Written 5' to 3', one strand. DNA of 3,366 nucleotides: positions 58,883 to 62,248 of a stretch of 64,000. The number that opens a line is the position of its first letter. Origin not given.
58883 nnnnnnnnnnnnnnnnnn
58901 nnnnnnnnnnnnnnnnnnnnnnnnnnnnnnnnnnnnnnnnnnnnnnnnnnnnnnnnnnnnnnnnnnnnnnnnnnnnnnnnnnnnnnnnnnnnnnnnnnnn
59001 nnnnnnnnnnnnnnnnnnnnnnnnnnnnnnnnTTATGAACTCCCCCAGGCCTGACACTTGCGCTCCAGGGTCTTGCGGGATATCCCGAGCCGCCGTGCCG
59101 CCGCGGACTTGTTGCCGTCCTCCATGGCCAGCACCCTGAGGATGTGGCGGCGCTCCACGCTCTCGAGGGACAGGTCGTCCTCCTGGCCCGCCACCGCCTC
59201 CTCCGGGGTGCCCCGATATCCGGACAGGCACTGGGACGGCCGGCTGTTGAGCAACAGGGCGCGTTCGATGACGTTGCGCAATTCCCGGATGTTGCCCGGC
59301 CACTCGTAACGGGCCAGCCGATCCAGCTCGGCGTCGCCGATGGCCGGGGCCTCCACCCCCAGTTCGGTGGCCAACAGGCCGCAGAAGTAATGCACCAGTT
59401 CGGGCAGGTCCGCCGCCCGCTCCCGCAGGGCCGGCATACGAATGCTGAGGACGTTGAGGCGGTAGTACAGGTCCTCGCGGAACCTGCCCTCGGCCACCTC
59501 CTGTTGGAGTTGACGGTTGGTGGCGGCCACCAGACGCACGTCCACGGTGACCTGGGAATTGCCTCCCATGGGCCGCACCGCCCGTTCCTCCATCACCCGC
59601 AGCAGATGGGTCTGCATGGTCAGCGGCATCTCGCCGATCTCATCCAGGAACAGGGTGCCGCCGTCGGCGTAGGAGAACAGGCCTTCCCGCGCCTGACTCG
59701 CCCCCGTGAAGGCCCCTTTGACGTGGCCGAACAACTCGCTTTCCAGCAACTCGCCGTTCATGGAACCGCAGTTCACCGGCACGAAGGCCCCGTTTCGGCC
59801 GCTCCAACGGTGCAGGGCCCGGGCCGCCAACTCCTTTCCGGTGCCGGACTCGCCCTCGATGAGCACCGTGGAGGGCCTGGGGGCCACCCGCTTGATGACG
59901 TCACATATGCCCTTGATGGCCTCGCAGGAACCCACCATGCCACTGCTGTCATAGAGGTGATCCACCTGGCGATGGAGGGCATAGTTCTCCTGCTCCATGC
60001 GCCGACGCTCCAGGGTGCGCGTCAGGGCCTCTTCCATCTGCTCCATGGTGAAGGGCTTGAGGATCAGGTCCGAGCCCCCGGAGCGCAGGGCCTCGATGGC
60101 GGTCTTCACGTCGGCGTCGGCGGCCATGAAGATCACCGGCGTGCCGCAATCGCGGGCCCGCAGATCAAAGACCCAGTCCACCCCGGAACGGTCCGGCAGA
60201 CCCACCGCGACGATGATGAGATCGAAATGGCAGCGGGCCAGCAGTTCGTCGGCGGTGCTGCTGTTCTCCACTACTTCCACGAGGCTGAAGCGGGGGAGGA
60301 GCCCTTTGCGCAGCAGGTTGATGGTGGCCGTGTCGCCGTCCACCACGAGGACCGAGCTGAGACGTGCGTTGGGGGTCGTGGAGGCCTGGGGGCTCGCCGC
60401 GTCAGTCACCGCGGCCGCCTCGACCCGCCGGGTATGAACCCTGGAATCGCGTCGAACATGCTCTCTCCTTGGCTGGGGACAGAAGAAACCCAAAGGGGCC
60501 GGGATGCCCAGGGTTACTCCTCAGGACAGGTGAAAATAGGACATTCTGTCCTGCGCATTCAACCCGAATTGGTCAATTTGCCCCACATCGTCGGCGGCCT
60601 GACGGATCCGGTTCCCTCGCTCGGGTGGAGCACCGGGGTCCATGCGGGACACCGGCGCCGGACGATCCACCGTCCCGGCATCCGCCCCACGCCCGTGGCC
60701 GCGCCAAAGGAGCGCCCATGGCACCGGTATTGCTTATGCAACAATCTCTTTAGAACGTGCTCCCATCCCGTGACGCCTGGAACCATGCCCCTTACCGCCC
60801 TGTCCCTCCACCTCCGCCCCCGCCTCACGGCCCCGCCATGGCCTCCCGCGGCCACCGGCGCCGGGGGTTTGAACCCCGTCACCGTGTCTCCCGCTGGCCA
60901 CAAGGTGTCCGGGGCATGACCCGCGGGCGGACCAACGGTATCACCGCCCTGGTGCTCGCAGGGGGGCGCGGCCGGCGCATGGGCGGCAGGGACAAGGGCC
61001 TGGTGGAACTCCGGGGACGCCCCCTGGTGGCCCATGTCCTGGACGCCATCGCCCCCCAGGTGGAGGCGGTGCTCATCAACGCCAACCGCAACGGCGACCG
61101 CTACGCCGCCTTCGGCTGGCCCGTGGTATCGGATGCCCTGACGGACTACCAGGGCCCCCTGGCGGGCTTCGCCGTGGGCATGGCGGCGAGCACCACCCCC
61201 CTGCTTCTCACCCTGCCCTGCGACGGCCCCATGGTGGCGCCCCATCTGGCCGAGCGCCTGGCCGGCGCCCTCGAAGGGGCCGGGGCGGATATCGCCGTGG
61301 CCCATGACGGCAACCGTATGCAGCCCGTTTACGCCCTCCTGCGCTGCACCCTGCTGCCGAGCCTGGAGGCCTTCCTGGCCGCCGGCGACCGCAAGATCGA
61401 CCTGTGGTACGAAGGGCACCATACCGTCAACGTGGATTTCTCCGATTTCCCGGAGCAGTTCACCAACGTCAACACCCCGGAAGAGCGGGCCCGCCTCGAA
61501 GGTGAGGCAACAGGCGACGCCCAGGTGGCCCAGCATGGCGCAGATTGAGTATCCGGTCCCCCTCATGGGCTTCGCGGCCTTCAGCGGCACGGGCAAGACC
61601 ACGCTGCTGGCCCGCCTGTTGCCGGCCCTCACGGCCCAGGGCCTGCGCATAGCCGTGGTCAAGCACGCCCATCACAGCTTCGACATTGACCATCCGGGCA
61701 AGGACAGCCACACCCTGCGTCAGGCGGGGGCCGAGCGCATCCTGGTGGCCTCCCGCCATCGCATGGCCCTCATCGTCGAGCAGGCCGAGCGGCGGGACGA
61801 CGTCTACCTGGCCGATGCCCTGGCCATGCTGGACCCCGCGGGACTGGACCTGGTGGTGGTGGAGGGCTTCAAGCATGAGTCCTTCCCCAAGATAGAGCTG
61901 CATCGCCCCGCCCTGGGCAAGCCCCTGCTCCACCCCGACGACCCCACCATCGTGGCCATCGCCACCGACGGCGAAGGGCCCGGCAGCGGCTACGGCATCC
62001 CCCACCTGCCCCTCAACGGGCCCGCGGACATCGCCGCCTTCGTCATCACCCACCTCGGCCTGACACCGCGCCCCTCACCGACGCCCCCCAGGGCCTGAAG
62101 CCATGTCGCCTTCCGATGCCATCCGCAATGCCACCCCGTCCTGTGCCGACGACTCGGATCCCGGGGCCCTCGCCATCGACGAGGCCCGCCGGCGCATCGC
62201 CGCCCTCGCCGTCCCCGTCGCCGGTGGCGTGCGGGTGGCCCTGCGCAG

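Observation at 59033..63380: Sigma54 control of molybdenum-cofactor finishing genes: perfect -24/-12 promoter and palindromic upstream site before mobA-mobB-moeA, with a divergent NtrC-family activator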

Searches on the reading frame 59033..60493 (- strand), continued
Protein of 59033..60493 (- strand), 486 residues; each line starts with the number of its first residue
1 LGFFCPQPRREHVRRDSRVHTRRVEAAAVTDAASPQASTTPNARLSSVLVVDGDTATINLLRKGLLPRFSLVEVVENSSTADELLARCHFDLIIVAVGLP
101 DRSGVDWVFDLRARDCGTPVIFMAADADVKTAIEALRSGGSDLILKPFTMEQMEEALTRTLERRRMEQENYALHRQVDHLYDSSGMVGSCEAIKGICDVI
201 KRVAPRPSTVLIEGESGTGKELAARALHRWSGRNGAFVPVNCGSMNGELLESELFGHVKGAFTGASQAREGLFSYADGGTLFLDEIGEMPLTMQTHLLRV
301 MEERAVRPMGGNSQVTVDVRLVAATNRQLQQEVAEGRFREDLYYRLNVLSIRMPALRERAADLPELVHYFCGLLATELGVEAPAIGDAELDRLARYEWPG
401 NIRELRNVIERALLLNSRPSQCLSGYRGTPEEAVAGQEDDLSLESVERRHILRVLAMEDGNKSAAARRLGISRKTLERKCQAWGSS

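Call 74: search_solved_structures(query=window:59033-60409:-, max_evalue=1e-40, show_alignments=2)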
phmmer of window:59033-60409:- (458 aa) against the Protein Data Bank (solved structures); distinct sequences matched with E-value up to 1e-40: 35.
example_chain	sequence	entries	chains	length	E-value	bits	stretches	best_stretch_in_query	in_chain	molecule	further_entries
4l4u_A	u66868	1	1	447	4e-87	296.2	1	13-456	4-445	Transcriptional regulator (NtrC family)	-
1ny5_A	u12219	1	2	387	4.9e-82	279.4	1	19-388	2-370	transcriptional regulator (NtrC family)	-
1ojl_A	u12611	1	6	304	1.8e-80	274.3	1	156-451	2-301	TRANSCRIPTIONAL REGULATORY PROTEIN ZRAR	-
5ep0_A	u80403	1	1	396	1.1e-76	261.8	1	20-390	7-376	Putative repressor protein luxO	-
3dzd_A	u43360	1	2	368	7.4e-76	259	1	20-387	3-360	Transcriptional regulator (NtrC family)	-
9qq6_C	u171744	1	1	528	2.6e-72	247.4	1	134-451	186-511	Nif-specific regulatory protein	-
26jl_A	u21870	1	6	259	3.5e-71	243.6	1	156-388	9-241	Flagellar regulatory protein A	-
6jdi_A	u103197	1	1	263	8.2e-69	235.8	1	157-388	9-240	Nitrogen assimilation regulatory protein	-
8pb9_D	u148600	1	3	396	1.3e-68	235.2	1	84-387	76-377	Transcriptional regulator FleQ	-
8p53_C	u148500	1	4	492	1.6e-68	234.9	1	86-388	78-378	Transcriptional regulator FleQ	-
5exp_A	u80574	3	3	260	3.6e-68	233.7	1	157-387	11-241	Transcriptional regulator FleQ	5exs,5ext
7ejw_C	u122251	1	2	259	3.9e-68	233.6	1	157-387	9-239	Transcriptional regulator FleQ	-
6j7e_A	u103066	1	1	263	4.1e-68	233.5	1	157-388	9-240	Nitrogen assimilation regulatory protein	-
5exx_A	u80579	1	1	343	4.8e-68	233.3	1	157-388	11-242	Transcriptional regulator FleQ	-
6jdl_A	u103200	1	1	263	1.1e-67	232.1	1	157-388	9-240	Nitrogen assimilation regulatory protein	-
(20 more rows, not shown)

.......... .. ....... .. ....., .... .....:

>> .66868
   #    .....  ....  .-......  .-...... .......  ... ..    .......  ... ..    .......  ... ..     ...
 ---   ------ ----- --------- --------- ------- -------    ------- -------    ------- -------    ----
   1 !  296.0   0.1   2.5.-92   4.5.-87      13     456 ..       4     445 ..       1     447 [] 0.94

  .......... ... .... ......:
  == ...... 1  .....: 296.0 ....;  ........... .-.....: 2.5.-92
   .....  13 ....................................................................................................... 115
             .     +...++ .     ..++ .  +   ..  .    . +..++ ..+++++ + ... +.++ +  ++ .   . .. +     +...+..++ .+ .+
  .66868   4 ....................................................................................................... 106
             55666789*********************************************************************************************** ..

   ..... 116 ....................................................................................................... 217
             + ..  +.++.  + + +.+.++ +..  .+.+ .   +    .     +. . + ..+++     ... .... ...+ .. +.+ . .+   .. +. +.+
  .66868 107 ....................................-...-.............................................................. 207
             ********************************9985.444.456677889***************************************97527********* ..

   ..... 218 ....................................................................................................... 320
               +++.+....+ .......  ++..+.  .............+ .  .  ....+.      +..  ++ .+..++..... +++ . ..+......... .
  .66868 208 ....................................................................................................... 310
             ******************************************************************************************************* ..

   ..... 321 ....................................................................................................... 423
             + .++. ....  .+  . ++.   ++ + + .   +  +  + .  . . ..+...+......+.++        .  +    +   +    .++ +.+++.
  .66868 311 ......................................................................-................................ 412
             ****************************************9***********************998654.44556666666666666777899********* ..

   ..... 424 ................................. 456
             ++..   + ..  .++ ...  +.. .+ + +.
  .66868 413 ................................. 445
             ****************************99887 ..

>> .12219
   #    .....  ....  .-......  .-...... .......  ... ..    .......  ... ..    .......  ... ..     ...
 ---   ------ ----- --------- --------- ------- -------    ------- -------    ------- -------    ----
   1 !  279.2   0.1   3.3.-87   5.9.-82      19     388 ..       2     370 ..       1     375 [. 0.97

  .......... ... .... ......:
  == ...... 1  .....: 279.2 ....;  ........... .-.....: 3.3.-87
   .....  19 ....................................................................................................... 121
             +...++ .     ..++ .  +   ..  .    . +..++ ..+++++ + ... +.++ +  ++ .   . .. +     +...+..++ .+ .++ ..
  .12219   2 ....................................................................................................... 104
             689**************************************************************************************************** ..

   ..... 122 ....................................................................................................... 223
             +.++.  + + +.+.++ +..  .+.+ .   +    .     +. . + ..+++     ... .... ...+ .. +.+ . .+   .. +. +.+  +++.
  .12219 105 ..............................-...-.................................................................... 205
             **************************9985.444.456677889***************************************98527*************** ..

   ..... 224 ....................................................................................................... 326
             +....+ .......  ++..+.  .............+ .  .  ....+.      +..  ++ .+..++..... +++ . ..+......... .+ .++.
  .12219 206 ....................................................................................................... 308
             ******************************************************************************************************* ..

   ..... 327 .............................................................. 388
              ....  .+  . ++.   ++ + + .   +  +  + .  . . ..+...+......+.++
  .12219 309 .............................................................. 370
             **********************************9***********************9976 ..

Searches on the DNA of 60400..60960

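Call 45: search_rna_families(source=window, start=60400, end=60960, threshold=evalue, max_evalue=1)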
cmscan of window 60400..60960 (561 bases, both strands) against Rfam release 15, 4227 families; matches with E-value up to 1: 0.
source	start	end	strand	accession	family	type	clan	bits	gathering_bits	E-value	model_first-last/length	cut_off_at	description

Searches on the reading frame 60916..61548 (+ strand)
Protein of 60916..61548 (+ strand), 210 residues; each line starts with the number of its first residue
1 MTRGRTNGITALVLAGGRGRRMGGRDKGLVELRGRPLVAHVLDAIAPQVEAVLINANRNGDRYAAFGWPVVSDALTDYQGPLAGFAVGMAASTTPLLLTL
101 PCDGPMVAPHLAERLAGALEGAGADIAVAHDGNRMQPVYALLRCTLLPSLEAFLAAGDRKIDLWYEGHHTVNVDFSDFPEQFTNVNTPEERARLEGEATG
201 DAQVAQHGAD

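Call 8: search_protein_families(library=pfam, proteins=[window:60916-61548:+])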
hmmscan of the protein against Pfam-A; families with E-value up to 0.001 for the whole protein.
window:60916-61548:+ (210 aa): 2 families
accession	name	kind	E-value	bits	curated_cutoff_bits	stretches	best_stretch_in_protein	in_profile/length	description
PF12804.13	NTP_transf_3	-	2e-38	132.6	27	1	11-162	1-151/160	MobA-like NTP transferase domain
PF01128.25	IspD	-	0.00018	21.8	27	1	9-58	1-53/221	2-C-methyl-D-erythritol 4-phosphate cytidylyltransferase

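Call 9: search_protein_families(library=ncbifam, proteins=[window:60916-61548:+], max_evalue=1e-10)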
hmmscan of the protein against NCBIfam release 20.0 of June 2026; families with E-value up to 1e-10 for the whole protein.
window:60916-61548:+ (210 aa): 9 families
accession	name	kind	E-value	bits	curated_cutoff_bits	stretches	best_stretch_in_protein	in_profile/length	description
TIGR02665.1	molyb_mobA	equivalog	4.6e-70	235.4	151.85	1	9-190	1-184/186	molybdenum cofactor guanylyltransferase MobA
NF011057.0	PRK14489.1-2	subfamily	4.6e-42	144.6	541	1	7-195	5-195/363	bifunctional molybdenum cofactor guanylyltransferase MobA/molybdopterin-guanine dinucleotide biosynthesis adaptor protein MobB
NF011058.0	PRK14489.1-3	exception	2.3e-32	112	820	1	5-194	5-201/382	molybdenum cofactor guanylyltransferase MobA, DUF3305 domain-containing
NF011056.0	PRK14489.1-1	equivalog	7.6e-31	107.5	379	1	9-198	6-196/363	bifunctional molybdenum cofactor guanylyltransferase MobA/molybdopterin-guanine dinucleotide biosynthesis adaptor protein MobB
NF002741.0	PRK02726.1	equivalog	2.6e-25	89.2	179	1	6-194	5-194/200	molybdenum cofactor guanylyltransferase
NF001457.0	PRK00317.1-3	equivalog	2.6e-20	72.8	164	1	10-195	3-194/200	molybdenum cofactor guanylyltransferase MobA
NF001855.0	PRK00576.1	equivalog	3.8e-16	59.3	205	1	8-190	6-188/197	molybdenum cofactor guanylyltransferase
NF011059.0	PRK14490.1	equivalog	5.6e-13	48.8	354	1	6-196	178-367/374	bifunctional molybdenum cofactor guanylyltransferase MobA/molybdopterin-guanine dinucleotide biosynthesis adaptor protein MobB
NF001837.0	PRK00560.1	equivalog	7.1e-12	45.4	182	1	7-190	7-183/196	molybdenum cofactor guanylyltransferase MobA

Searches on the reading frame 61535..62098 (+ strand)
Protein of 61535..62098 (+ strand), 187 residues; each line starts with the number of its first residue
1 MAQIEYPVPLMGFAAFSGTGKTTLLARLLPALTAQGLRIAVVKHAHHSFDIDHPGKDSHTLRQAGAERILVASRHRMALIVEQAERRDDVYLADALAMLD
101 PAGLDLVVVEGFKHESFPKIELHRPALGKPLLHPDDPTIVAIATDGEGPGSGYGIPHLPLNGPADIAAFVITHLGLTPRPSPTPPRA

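Call 8: search_protein_families(library=pfam, proteins=[window:61535-62098:+])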
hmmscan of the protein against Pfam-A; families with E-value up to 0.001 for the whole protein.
window:61535-62098:+ (187 aa): 4 families
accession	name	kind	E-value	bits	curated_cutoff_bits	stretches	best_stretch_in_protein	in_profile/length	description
PF03205.20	MobB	-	8.9e-47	158.8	26.6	1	11-145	2-133/133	Molybdopterin guanine dinucleotide synthesis protein B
PF02606.20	LpxK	-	3.5e-05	23.5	27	1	4-88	33-118/328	Tetraacyldisaccharide-1-P 4'-kinase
PF01656.29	CbiA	-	0.00028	21.3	25.4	1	17-43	8-34/125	CobQ/CobB/MinD/ParA nucleotide binding domain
PF02492.25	cobW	-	0.00046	20.3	20.7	1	11-52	3-43/180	CobW/HypB/UreG, nucleotide-binding domain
